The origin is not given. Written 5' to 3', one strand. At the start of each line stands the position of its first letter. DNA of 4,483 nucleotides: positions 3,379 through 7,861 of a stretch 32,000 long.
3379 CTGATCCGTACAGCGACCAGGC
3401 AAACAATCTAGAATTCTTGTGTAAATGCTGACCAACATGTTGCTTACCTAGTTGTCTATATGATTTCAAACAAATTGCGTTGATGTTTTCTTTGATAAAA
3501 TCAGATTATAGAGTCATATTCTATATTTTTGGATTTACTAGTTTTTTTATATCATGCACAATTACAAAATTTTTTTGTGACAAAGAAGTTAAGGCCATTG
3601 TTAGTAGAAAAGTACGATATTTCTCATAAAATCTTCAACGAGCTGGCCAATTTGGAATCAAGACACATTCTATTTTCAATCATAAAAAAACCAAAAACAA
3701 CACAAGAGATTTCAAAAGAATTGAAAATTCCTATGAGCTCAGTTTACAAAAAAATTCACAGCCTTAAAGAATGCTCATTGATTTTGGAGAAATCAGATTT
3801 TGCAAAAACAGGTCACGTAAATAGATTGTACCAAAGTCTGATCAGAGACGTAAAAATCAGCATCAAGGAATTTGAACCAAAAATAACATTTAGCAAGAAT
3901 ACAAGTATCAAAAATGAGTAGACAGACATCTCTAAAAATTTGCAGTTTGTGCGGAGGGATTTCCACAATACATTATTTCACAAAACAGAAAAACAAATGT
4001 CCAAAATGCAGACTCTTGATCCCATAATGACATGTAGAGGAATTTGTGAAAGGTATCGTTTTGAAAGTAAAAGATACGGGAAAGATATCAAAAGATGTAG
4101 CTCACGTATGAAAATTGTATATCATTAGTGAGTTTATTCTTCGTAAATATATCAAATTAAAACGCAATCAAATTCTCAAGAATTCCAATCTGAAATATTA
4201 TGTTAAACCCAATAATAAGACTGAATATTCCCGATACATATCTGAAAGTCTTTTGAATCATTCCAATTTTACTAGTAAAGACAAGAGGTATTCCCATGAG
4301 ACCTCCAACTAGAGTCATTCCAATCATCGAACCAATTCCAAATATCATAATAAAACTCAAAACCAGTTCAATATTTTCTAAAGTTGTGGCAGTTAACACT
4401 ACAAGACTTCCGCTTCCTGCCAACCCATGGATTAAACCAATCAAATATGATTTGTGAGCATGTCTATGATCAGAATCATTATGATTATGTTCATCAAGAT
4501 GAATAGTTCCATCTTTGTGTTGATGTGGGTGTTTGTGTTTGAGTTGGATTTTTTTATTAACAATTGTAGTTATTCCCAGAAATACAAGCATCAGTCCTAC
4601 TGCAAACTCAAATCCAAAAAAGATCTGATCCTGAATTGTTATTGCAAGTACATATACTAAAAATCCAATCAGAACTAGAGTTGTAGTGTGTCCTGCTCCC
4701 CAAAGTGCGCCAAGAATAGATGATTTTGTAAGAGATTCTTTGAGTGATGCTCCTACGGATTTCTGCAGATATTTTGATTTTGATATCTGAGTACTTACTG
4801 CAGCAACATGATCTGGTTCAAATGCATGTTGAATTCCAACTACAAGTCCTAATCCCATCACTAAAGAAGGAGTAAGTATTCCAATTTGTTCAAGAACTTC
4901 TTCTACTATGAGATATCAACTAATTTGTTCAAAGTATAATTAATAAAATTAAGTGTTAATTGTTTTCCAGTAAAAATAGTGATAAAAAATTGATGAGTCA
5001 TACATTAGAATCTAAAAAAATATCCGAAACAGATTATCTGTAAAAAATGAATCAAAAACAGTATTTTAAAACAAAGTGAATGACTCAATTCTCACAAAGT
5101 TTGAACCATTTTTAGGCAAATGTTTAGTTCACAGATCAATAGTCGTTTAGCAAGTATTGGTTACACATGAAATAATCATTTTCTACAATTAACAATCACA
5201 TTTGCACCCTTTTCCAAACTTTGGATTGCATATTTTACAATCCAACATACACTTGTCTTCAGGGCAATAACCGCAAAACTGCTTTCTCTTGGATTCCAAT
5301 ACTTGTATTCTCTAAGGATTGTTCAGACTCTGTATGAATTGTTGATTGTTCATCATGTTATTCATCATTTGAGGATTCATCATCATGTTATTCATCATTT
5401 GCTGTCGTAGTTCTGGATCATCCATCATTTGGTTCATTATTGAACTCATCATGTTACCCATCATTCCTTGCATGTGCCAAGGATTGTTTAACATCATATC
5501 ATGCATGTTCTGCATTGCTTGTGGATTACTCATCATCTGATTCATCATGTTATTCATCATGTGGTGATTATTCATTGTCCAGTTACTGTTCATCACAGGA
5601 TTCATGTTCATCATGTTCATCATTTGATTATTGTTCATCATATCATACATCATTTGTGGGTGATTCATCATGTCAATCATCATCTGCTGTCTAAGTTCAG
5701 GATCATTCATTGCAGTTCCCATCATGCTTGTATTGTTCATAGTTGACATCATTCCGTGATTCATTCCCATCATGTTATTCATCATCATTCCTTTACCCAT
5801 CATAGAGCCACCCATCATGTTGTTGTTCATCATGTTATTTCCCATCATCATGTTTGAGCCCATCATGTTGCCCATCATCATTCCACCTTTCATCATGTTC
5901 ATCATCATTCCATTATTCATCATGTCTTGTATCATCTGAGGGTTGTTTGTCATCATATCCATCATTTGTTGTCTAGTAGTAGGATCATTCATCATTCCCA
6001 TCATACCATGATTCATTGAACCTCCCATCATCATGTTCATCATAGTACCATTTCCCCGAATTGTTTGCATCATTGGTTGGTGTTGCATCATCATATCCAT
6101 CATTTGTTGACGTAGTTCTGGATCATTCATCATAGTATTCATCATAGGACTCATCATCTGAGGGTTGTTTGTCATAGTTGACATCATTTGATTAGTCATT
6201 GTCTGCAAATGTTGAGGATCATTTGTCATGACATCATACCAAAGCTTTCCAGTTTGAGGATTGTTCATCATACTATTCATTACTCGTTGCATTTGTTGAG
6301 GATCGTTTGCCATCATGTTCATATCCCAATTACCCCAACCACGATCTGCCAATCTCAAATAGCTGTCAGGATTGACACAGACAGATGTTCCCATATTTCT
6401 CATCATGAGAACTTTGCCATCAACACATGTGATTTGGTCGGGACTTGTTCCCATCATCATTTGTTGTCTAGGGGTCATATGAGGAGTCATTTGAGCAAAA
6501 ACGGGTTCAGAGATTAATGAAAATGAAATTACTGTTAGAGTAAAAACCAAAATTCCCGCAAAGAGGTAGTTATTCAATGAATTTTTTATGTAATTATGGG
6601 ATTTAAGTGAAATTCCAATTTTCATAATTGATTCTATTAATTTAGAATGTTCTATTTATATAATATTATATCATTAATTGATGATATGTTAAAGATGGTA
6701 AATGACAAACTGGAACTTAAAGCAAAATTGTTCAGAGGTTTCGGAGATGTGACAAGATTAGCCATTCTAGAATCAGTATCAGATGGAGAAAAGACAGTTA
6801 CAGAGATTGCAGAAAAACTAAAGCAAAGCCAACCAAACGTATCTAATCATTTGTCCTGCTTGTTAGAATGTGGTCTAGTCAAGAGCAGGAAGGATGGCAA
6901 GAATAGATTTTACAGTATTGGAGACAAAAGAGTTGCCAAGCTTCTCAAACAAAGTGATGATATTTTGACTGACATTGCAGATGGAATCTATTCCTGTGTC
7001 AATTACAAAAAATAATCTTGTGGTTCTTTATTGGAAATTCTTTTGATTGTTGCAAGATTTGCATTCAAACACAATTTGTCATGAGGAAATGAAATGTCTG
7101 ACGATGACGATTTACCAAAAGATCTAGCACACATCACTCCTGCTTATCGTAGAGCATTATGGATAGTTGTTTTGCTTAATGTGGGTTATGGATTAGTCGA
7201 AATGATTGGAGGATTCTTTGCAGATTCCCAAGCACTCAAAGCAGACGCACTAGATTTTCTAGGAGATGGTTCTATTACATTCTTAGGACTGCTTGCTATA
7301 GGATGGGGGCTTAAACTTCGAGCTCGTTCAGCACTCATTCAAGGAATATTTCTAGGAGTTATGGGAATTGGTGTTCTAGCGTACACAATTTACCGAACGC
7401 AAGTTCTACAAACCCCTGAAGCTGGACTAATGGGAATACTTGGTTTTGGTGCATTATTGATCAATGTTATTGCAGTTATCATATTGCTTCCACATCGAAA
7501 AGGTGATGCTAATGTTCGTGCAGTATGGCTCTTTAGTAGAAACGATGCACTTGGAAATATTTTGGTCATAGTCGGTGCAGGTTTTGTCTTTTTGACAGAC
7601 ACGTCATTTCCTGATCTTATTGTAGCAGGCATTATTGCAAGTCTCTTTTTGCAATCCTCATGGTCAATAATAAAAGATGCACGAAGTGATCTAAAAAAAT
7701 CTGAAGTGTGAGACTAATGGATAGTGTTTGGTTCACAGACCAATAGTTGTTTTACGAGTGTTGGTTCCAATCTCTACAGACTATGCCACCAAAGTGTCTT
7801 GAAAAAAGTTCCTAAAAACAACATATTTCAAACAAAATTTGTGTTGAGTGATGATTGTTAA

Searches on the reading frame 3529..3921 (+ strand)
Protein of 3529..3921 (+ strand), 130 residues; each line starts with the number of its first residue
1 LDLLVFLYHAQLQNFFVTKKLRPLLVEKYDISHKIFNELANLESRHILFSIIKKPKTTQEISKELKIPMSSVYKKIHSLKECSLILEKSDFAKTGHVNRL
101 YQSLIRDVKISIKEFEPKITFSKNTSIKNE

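Call 63: search_protein_families(library=pfam, proteins=[window:3529-3921:+], max_evalue=0.001)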
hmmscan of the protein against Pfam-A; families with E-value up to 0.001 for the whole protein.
window:3529-3921:+ (130 aa): 2 families
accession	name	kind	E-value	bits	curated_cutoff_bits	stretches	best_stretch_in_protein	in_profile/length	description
PF01978.25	TrmB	-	2e-05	24.8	25.6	1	53-85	20-52/68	Sugar-specific transcriptional regulator TrmB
PF12840.13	HTH_20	-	0.00074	19.9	27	0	52-84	15-46/51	Helix-turn-helix domain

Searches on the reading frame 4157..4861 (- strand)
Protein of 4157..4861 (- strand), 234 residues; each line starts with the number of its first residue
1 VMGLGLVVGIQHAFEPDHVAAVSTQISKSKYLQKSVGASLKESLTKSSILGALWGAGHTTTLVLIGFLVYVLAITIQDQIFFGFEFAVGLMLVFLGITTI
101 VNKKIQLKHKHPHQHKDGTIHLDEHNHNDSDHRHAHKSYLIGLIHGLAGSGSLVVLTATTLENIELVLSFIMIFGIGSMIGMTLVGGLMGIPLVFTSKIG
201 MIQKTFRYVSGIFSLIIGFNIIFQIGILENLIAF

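Call 22: search_protein_families(library=pfam, proteins=[window:4157-4861:-], max_evalue=0.01)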
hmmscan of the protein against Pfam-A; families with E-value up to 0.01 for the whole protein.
window:4157-4861:- (234 aa): 2 families
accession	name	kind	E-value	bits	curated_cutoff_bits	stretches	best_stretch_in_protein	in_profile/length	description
PF13386.12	DsbD_2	-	3.8e-05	24.1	24.9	1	45-218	29-197/199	Cytochrome C biogenesis protein transmembrane region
PF03824.22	NicO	-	6.1e-05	22.9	27.7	1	4-193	7-206/287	High-affinity nickel-transport protein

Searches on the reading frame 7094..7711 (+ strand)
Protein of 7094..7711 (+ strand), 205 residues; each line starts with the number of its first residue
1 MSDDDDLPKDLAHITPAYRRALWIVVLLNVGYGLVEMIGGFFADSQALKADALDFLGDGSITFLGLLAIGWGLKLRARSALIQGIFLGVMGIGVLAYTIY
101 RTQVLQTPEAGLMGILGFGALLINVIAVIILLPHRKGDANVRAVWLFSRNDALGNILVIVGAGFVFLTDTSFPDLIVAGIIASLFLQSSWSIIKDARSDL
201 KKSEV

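Call 22: search_protein_families(library=pfam, proteins=[window:7094-7711:+], max_evalue=0.01)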
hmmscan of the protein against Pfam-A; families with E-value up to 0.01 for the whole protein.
window:7094-7711:+ (205 aa): 1 family
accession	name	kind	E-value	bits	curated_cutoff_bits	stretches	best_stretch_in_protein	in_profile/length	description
PF01545.26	Cation_efflux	-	1.1e-17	65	26.6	1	22-200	1-197/198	Cation efflux family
